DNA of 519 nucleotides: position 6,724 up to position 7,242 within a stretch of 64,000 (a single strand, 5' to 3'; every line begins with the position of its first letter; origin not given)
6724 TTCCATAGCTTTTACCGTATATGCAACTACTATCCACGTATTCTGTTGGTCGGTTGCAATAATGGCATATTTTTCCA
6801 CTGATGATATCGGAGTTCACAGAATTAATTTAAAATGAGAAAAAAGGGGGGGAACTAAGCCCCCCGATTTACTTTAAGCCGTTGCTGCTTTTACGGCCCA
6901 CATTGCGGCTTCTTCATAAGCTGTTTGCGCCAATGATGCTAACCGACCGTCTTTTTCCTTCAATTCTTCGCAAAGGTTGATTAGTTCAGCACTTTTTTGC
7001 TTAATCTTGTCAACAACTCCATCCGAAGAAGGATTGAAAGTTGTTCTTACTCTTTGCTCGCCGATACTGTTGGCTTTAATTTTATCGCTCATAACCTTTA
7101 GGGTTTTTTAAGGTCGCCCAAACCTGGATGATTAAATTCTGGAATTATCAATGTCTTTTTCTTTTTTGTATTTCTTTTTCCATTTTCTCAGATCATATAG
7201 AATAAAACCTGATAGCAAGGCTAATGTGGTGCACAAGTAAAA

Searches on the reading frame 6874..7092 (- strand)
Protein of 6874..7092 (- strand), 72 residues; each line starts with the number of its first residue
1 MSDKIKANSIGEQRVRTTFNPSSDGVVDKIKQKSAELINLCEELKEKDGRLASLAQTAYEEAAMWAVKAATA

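Call 72: search_protein_families(library=pfam, proteins=[window:6874-7092:-], max_evalue=0.001)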
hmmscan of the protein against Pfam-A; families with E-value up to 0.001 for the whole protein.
window:6874-7092:- (72 aa): 1 family
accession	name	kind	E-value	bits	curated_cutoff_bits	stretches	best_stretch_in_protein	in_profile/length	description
PF24729.2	Acb2_Tad1_hairpin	-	1.8e-14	54.1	27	1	21-71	4-57/58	Acb2/Tad1, hairpin domain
